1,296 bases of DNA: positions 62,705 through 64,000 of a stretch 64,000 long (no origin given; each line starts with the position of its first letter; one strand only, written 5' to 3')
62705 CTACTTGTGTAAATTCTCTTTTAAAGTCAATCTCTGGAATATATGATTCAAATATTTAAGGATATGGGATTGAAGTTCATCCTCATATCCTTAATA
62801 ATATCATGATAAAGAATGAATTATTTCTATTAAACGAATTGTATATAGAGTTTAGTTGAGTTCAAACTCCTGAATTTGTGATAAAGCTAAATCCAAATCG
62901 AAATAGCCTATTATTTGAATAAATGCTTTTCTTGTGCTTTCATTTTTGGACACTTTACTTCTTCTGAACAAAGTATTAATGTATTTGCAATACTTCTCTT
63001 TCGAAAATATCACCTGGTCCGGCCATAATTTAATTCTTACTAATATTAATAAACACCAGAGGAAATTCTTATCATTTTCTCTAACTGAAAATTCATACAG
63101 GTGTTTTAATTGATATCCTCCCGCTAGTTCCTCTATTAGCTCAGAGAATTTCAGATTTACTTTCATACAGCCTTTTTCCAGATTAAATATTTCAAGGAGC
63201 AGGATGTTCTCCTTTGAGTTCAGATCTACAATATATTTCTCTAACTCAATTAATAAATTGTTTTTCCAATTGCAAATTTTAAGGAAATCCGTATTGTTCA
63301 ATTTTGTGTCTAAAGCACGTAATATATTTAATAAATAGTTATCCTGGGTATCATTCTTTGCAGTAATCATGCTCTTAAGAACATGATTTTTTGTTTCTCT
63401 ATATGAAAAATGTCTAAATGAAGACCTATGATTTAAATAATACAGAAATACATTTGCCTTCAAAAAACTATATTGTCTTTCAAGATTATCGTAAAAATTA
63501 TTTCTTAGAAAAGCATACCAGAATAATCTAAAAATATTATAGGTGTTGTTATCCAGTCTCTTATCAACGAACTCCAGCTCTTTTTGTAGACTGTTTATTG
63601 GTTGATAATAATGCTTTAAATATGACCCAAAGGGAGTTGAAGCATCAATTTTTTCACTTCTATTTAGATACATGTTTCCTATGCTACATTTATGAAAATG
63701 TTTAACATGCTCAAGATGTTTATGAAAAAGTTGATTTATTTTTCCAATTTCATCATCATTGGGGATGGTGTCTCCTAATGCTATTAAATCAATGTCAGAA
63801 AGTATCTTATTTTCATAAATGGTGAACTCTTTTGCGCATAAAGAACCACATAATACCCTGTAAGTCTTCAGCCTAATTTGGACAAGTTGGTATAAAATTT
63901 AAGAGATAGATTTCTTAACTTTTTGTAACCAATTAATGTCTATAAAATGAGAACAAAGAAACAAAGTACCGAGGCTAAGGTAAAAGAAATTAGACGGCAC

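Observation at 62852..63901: Nucleotidyltransferase-like (GS…SDIDL) N-terminal extension with no canonical start codon on the last minus-strand gene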

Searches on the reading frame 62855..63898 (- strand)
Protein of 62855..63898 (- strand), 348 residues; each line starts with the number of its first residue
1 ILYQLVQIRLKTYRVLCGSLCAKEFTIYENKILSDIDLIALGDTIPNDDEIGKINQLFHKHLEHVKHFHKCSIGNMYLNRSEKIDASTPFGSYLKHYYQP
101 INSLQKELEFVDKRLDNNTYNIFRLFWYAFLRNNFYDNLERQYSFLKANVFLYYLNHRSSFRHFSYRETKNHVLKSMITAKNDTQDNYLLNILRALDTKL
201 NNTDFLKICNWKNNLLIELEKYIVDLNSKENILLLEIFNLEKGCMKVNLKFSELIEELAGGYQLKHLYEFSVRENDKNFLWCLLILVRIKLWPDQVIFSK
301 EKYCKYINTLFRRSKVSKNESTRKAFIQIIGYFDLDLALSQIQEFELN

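Call 4: search_protein_families(library=pfam, proteins=[window:62855-63898:-], max_evalue=10)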
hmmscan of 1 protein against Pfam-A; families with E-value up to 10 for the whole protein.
seq(348 aa): 0 families

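Call 5: search_protein_families(library=padloc, proteins=[window:62855-63898:-], max_evalue=10)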
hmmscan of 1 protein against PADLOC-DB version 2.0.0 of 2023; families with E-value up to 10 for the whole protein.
seq(348 aa): 0 families

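Call 7: find_homologous_proteins(query=window:62855-63898:-, max_evalue=0.01)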
Query seq(348 aa) (348 aa): 1 proteins with E <= 0.01 among 1293 candidates.
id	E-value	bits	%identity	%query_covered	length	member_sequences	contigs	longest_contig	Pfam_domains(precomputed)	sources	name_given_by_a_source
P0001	1.2e-174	599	100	78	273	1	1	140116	-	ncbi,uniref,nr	ncbi:hypothetical protein [Marinifilum caeruleilacunae]|uniref:Uncharacterized protein n=1 Tax=Marin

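Call 10: find_encoding_contigs(protein=P0001, flank=10000)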
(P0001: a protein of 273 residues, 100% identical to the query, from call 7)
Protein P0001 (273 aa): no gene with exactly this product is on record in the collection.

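Call 11: find_related_loci(query=window:62855-63898:-, collection=genome_contigs, flank=10000)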
Query window:62855-63898:- (348 aa) in genome_contigs; peptide patterns used: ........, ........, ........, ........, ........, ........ (x = any residue, [..] = any of these).
71 stretches matched a pattern, but none encodes a relative of the query by tblastn (E <= 1e-3).

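Call 18: predict_structure(protein=window:62855-63898:-)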
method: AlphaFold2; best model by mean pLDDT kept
length: 348 residues; sequences in the alignment: 1
mean_pLDDT: 46.6   pTM: 0.31
mean pLDDT of the five models: 46.6, 45.2, 44.4, 40.7, 38.4
residues with pLDDT >= 90: 0; 70-90: 16; 50-70: 104; < 50: 228
segments of 3 or more residues with pLDDT < 50: 1-9, 12-22, 64-255, 257-260, 294-298
pLDDT, mean of each block of 10 residues (from residue 1): 47 44 53 57 53 52 46 37 41 37 38 36 36 36 39 37 36 37 38 37 34 37 38 42 39 49 57 59 60 49 62 70 69 68 68
secondary structure, 60 per line:
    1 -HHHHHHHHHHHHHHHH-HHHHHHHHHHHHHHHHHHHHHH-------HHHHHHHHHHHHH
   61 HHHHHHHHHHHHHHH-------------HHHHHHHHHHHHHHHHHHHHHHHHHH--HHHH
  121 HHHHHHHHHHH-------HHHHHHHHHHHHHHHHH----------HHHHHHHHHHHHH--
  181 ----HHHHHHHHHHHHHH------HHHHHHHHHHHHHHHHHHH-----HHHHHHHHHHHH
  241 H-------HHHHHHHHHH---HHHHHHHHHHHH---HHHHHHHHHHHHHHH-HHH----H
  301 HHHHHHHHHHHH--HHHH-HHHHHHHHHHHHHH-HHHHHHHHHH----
elements in order: H2-17 H19-40 H48-75 H89-114 H117-131 H139-155 H166-178 H185-198 H205-223 H229-241 H249-258 H262-273 H277-291 H300-312 H315-318 H320-333 H335-344

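Call 19: search_protein_representatives(protein=window:62855-63898:-)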
Query: 348 residues. Proteins with E-value up to 0.001 (for the whole library): 15; up to 1e-10: 8; up to 1e-30: 3. The best 15 are listed.
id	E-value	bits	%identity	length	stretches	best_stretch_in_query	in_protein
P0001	3.8e-175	598.5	100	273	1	76-348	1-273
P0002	1.1e-71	258.3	44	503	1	15-339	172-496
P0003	1.2e-36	143.2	30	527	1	15-329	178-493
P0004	3.1e-25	105.6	31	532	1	15-307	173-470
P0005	3.4e-20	89.0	27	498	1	15-317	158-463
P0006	1.9e-15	73.4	29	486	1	15-323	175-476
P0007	9.8e-13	64.5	23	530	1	16-308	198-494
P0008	5.4e-12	62.1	27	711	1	9-316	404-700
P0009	1.2e-07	47.7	29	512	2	18-213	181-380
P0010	1.4e-07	47.5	27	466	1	16-306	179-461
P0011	3.3e-07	46.3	23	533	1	15-314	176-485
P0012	1.3e-05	41.0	20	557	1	14-304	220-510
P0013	3.3e-05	39.7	30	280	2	123-310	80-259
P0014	3.7e-05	39.6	30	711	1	15-316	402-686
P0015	3.4e-04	36.4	30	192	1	192-315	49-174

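Call 23: search_protein_families(library=pfam, proteins=[P0002, P0003, P0004, P0005, P0006, P0007, P0008, P0009, P0010, P0012], max_evalue=0.1)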
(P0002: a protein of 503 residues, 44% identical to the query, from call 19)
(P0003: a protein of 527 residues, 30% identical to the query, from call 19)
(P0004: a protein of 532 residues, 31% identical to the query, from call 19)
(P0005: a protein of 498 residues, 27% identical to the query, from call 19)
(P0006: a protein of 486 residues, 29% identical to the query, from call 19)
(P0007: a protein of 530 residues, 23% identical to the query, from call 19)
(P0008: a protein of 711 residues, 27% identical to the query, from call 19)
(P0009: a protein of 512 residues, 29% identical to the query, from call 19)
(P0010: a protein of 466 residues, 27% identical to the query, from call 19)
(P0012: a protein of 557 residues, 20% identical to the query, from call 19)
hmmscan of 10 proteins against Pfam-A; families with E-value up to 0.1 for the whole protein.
P0002 (503 aa): 1 family
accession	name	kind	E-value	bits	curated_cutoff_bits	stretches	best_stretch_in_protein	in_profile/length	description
PF00293.34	NUDIX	-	6.5e-08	33.1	21.1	1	8-122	6-123/134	NUDIX domain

P0003 (527 aa): 1 family
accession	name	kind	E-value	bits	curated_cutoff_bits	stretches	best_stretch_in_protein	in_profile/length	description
PF00293.34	NUDIX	-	1e-10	42.1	21.1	1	15-128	6-119/134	NUDIX domain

P0004 (532 aa): 1 family
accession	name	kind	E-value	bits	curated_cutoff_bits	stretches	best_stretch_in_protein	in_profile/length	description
PF00293.34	NUDIX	-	4.4e-13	49.8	21.1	1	14-121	10-119/134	NUDIX domain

P0005 (498 aa): 1 family
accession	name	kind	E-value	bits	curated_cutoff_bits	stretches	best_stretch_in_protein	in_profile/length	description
PF01909.29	NTP_transf_2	-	0.03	15.1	21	1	142-211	3-69/93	Nucleotidyltransferase domain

P0006 (486 aa): 3 families
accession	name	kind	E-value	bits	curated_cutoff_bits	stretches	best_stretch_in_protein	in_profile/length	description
PF00293.34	NUDIX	-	7.1e-11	42.7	21.1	1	8-122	5-122/134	NUDIX domain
PF19065.6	P8_CR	-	0.025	15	26.9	1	349-414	14-78/124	Minor capsid protein P8 central region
PF01909.29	NTP_transf_2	-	0.071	14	21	0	189-238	26-78/93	Nucleotidyltransferase domain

P0007 (530 aa): 2 families
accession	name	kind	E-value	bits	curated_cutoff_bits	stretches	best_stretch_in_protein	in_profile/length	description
PF00293.34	NUDIX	-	6.9e-14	52.4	21.1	1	30-154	6-132/134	NUDIX domain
PF14815.12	NUDIX_4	-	0.00038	20.7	35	1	54-155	26-113/113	NUDIX domain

P0008 (711 aa): 7 families
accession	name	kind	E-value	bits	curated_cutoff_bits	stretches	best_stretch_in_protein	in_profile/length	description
PF00685.33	Sulfotransfer_1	-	1.2e-12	48.3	22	1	2-186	4-190/255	Sulfotransferase domain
PF01909.29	NTP_transf_2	-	1.2e-06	29.3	21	1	395-437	3-43/93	Nucleotidyltransferase domain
PF00293.34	NUDIX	-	0.00044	20.7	21.1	1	268-356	29-118/134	NUDIX domain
PF22600.2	MTPAP-like_central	-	0.00045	20.8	27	1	381-454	13-85/139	Poly(A) RNA polymerase, mitochondrial-like, central palm domain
PF13469.12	Sulfotransfer_3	-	0.00065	20.5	27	1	64-183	106-213/216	Sulfotransferase family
PF15309.11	ALMS_motif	-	0.051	14.4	27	0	25-71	73-119/133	ALMS motif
PF14792.12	DNA_pol_B_palm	-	0.072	13.8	25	0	393-456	10-74/113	DNA polymerase beta palm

P0009 (512 aa): 1 family
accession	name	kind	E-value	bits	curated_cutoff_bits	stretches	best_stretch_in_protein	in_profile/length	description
PF00293.34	NUDIX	-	2.3e-13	50.8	21.1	1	12-137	6-134/134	NUDIX domain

P0010 (466 aa): 1 family
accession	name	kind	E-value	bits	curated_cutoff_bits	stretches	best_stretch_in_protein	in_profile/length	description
PF00293.34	NUDIX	-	1.3e-13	51.6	21.1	1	17-133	10-130/134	NUDIX domain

P0012 (557 aa): 4 families
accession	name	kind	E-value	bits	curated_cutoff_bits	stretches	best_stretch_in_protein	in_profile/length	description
PF00293.34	NUDIX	-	1e-11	45.4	21.1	1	52-167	5-121/134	NUDIX domain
PF18765.7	Polbeta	-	0.032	14.8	26.9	1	221-277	17-69/93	Polymerase beta, Nucleotidyltransferase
PF01909.29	NTP_transf_2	-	0.034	15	21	1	214-254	13-46/93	Nucleotidyltransferase domain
PF11640.13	TAN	-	0.056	14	27.1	0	138-210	67-136/150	Telomere-length maintenance and DNA damage repair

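Call 30: find_encoding_contigs(protein=P0002, flank=10000, max_places=4)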
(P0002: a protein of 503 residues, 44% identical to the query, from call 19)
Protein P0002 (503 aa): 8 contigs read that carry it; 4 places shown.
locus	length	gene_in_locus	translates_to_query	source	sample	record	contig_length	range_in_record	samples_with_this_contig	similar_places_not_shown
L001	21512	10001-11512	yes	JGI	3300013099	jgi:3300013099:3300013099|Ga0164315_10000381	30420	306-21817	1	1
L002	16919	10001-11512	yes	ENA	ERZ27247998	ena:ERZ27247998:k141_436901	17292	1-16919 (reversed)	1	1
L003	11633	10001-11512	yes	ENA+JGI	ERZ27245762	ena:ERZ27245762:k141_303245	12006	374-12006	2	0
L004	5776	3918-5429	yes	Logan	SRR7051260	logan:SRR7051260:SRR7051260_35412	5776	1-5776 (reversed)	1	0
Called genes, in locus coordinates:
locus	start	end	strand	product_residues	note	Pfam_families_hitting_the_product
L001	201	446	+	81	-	-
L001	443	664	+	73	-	-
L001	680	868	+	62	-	-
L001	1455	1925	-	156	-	-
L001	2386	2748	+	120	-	-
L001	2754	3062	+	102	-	-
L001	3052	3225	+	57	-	-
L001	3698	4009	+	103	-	-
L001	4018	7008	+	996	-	PF00656:Peptidase_C14 (weak)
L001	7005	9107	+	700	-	PF02543:Carbam_trans_N, PF16861:Carbam_trans_C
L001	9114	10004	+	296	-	PF04055:Radical_SAM, PF13353:Fer4_12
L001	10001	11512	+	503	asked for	PF00293:NUDIX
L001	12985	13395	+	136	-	PF13175:AAA_15, PF13476:AAA_23 (weak)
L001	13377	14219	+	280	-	PF13175:AAA_15, PF13304:AAA_21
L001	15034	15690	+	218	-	-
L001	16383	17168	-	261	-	PF03747:ADP_ribosyl_GH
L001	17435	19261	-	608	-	PF05860:TPS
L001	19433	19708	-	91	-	-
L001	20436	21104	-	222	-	PF01583:APS_kinase, PF13238:AAA_18 (weak), PF13671:AAA_33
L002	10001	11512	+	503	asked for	PF00293:NUDIX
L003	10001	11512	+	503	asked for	PF00293:NUDIX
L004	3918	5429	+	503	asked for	PF00293:NUDIX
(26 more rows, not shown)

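Call 32: find_encoding_contigs(protein=P0012, flank=10000, max_places=3)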
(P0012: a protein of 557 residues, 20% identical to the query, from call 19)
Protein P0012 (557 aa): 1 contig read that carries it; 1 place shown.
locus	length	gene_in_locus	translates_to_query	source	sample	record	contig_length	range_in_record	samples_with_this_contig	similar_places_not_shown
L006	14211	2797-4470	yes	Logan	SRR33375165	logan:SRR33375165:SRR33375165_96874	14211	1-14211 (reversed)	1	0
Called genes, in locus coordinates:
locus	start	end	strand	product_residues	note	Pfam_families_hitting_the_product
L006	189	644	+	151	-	PF00583:Acetyltransf_1, PF13508:Acetyltransf_7 (weak), PF08445:FR47 (weak)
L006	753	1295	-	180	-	-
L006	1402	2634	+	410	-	PF13715:CarbopepD_reg_2 (faint), PF13620:CarboxypepD_reg (weak)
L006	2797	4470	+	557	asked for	PF00293:NUDIX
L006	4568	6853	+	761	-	-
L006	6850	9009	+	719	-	PF02543:Carbam_trans_N, PF16861:Carbam_trans_C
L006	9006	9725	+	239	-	PF13489:Methyltransf_23 (weak), PF08241:Methyltransf_11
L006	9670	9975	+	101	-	-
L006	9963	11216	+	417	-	-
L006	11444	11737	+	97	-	-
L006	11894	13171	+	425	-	PF13936:HTH_38 (weak), PF22483:Mu-transpos_C_2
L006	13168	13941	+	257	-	PF01695:IstB_IS21, PF00308:Bac_DnaA (faint), PF20720:nSTAND3 (weak)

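Call 50: search_protein_families(library=padloc, proteins=[L001:3698-4006:+, L001:4018-7005:+, L001:7005-9104:+, L001:9114-10001:+, L001:10001-11509:+, L001:12985-13392:+, L001:13377-14216:+, L001:15034-15687:+], max_evalue=0.01)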
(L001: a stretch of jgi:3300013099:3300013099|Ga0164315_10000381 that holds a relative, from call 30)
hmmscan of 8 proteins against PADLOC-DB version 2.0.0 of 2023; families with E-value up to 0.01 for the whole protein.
L001:3698-4006:+ (103 aa): 0 families

L001:4018-7005:+ (996 aa): 1 family
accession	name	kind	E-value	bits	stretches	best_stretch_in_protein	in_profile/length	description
PDLC02987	caspase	-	0.0023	15.2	1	59-137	56-128/453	-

L001:7005-9104:+ (700 aa): 0 families

L001:9114-10001:+ (296 aa): 3 families
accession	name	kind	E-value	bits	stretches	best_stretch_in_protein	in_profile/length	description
PDLC02903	pVip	-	3.6e-16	57.4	1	9-105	3-92/257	Viperins not associated with kinases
PDLC02904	pVip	-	1.8e-12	45.3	1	11-99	8-95/262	Viperins associated with kinases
PDLC02905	pVip-kinase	-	5.1e-05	20.7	1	9-94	185-274/474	Viperin-kinase fusion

L001:10001-11509:+ (503 aa): 1 family
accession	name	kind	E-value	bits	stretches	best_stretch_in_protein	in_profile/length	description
PDLC04899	PDC-S07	-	1.9e-05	22.3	1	28-121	30-116/135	-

L001:12985-13392:+ (136 aa): 33 families (the best 25 are shown)
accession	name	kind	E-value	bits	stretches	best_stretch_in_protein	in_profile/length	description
PDLC00274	PtuA1|PtuA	-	5.3e-23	80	1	1-56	1-56/438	AAA ATPase domain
PDLC02979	AriA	-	5.7e-09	34.2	1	1-97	1-94/373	-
PDLC00289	PtuA1|PtuA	-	2.4e-08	31.4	1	1-86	1-80/404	AAA ATPase domain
PDLC00301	PtuA1|PtuA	-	9.4e-06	22.8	1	1-56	1-57/429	AAA ATPase domain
PDLC00271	PtuA1|PtuA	-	1.2e-05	23.1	1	1-88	1-80/421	AAA ATPase domain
PDLC00281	PtuA1|PtuA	-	1.9e-05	22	1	1-70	4-69/448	AAA ATPase domain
PDLC00065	GajA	-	5.7e-05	20.1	1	1-86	1-82/670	AAA ATPase domain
PDLC00272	PtuA1|PtuA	-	7.3e-05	19.9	1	39-69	26-56/444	AAA ATPase domain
PDLC00278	PtuA1|PtuA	-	0.00012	19.5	1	1-77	1-63/436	AAA ATPase domain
PDLC00292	PtuA1|PtuA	-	0.00013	18.5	1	2-66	308-367/726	AAA ATPase domain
PDLC04182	HEC-01A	-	0.00016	18.8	1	2-57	3-54/406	-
PDLC02714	PbeC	-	0.00025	18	1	1-70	1-66/651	PbeC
PDLC03859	LmuB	-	0.00033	18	1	1-66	3-51/611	-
PDLC04135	mad3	-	0.00042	18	1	30-70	23-58/374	mads_3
PDLC00079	GajA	-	0.00045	17.1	1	1-87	1-73/702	AAA ATPase domain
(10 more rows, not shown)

L001:13377-14216:+ (280 aa): 101 families (the best 25 are shown)
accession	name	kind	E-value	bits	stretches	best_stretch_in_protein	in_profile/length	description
PDLC00274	PtuA1|PtuA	-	1.2e-53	181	1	2-243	132-369/438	AAA ATPase domain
PDLC04164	AriA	-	9.3e-20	69.2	1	77-222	92-235/253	-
PDLC00289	PtuA1|PtuA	-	3.9e-18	63.7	1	111-243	182-312/404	AAA ATPase domain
PDLC02980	AriA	-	1.7e-17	62.3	1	30-222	99-302/304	-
PDLC00305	PtuA1|PtuA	-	3.6e-14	50.9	1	49-247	96-312/392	AAA ATPase domain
PDLC00285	PtuA1|PtuA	-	1.6e-13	48.7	1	55-227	177-334/432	AAA ATPase domain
PDLC02335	AbiLi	-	1.1e-12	45.7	1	74-234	133-251/326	AbiLi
PDLC00301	PtuA1|PtuA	-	1.2e-12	45.6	1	100-246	199-348/429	AAA ATPase domain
PDLC02979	AriA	-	1.5e-12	46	1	56-223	171-373/373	-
PDLC00290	PtuA1|PtuA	-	3e-12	44.6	1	173-246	263-336/414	AAA ATPase domain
PDLC00266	PtuA1|PtuA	-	5.9e-12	43.6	1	96-248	254-405/483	AAA ATPase domain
PDLC00276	PtuA1|PtuA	-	1e-11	42.7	1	153-242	66-158/239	AAA ATPase domain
PDLC00273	PtuA1|PtuA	-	1.1e-11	42.4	1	151-225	195-271/375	AAA ATPase domain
PDLC00265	PtuA1|PtuA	-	2.5e-11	41.4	1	23-228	171-377/479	AAA ATPase domain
PDLC00086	GajA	-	4.6e-11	40.2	1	143-246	267-368/600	AAA ATPase domain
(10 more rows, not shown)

L001:15034-15687:+ (218 aa): 0 families

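Call 51: search_protein_families(library=ncbifam, proteins=[L001:3698-4006:+, L001:4018-7005:+, L001:7005-9104:+, L001:9114-10001:+, L001:10001-11509:+], max_evalue=0.01)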
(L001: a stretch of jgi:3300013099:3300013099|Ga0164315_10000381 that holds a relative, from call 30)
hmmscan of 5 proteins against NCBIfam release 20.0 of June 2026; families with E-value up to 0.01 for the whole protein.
L001:3698-4006:+ (103 aa): 0 families

L001:4018-7005:+ (996 aa): 1 family
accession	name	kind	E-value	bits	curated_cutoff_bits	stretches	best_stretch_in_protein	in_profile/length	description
NF047832.1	caspase_w_EACC1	subfamily_domain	6.1e-07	29.1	140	1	5-196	3-188/211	caspase, EACC1-associated type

L001:7005-9104:+ (700 aa): 1 family
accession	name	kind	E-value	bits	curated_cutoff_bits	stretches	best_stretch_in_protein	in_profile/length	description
NF041651.1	nodul_NodU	equivalog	2.8e-32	112.2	1000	1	188-520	200-530/556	nodulation protein NodU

L001:9114-10001:+ (296 aa): 72 families (the best 25 are shown)
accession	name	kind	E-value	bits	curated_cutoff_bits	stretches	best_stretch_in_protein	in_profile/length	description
TIGR02666.1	moaA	equivalog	1.6e-16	60.2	284.05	1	10-100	14-111/336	GTP 3',8-cyclase MoaA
TIGR02668.1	moaA_archaeal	equivalog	1.7e-16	60.1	325.25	1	10-100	14-105/303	GTP 3',8-cyclase MoaA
NF001199.0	PRK00164.2-1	equivalog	6e-15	55.2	231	1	10-100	16-107/308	GTP 3',8-cyclase MoaA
NF038283.1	viperin_w_prok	equivalog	3.5e-14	52.6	180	1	12-103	8-104/281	viperin family antiviral radical SAM protein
TIGR04317.1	W_rSAM_matur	equivalog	9.1e-14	51.3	380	1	8-99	6-98/349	tungsten cofactor oxidoreductase radical SAM maturase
TIGR03963.1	rSAM_QueE_Clost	equivalog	1.9e-13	50.6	260.1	1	8-102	22-115/219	putative 7-carboxy-7-deazaguanine synthase QueE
TIGR04250.1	SCM_rSAM_ScmE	equivalog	3.3e-13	49.3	400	1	9-96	6-93/358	SynChlorMet cassette radical SAM/SPASM protein ScmE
NF047865.1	rSAM_PapB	equivalog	1.2e-12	47.8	340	1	8-97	5-105/330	PapB family radical SAM/SPASM ranthipeptide maturase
TIGR02495.1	NrdG2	equivalog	2.5e-11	43.3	131.15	1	9-94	19-104/193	anaerobic ribonucleoside-triphosphate reductase activating protein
NF050035.1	rSAM_WgK_link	exception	2.5e-11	43.2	650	1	7-95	8-99/367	radical SAM/SPASM peptide maturase WgkB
TIGR04054.1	rSAM_NirJ1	equivalog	3.2e-11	42.5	650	1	9-95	39-125/387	putative heme d1 biosynthesis radical SAM protein NirJ1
TIGR02109.1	PQQ_syn_pqqE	equivalog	1.3e-10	40.8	381.35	1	8-94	9-95/358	pyrroloquinoline quinone biosynthesis protein PqqE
TIGR04251.1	SCM_rSAM_ScmF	equivalog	2.2e-10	40.5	400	1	8-94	6-95/353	SynChlorMet cassette radical SAM/SPASM protein ScmF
NF049973.1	radical_Rv1681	equivalog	3e-10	39.6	380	1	15-93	81-158/326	Rv1681 family radical SAM protein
NF045646.2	rSAM_Se_TrsS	equivalog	4.4e-10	38.7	490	1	3-101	83-182/441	radical SAM (seleno)protein TrsS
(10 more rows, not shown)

L001:10001-11509:+ (503 aa): 1 family
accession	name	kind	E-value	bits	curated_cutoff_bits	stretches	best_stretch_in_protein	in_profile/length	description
NF006961.0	PRK09438.1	equivalog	8.5e-07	28.5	103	1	27-127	28-139/151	dihydroneopterin triphosphate diphosphatase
